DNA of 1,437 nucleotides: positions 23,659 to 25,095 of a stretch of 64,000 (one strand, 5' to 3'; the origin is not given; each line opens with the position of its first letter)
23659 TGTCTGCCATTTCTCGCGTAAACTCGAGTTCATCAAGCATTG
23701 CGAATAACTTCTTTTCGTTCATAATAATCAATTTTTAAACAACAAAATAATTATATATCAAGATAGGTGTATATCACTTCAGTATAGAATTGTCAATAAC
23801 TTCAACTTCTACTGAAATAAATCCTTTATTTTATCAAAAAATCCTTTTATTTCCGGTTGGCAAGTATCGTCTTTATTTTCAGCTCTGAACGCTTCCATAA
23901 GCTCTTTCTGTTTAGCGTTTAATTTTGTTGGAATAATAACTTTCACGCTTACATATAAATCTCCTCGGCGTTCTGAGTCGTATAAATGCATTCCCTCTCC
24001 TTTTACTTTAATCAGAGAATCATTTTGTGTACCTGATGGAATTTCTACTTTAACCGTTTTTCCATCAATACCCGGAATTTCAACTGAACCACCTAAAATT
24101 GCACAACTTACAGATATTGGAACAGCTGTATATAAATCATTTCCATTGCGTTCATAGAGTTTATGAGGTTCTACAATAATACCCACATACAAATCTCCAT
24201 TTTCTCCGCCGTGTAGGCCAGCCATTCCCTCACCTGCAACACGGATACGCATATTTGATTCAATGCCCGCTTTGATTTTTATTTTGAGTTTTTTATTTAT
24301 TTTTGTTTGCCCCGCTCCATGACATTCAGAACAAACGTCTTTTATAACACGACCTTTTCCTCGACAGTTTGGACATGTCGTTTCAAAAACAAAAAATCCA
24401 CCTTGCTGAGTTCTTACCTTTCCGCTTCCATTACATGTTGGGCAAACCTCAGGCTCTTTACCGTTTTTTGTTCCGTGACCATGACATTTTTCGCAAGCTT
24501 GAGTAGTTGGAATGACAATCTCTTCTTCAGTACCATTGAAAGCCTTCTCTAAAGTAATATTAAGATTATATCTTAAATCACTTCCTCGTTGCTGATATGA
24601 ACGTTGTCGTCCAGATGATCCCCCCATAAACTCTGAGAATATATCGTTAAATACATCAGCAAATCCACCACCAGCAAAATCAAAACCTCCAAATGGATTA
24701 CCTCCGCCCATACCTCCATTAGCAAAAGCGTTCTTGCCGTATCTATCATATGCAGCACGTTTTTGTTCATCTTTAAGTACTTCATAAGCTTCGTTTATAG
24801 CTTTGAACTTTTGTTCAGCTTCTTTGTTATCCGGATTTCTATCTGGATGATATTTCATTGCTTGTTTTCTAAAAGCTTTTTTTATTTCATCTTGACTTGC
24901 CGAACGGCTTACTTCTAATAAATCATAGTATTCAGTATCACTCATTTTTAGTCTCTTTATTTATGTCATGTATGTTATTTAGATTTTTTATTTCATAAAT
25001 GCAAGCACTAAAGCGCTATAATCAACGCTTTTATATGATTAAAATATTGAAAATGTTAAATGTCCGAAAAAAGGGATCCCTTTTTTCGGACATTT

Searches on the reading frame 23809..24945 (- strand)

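Call 18: search_protein_families(library=pfam, proteins=[window:23809-24945:-], max_evalue=0.001)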
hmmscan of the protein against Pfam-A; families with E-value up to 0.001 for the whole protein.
window:23809-24945:- (378 aa): 3 families
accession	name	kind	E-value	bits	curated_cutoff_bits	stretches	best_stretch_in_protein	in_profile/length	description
PF01556.23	DnaJ_C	-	1.5e-45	155.4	26.6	1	124-339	1-152/152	DnaJ C terminal domain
PF00226.36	DnaJ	-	6e-28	97.2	27.8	1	5-67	1-63/63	DnaJ domain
PF00684.25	DnaJ_CXXCXGXG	-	2.2e-16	60.3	32.7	1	151-212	1-65/65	DnaJ central domain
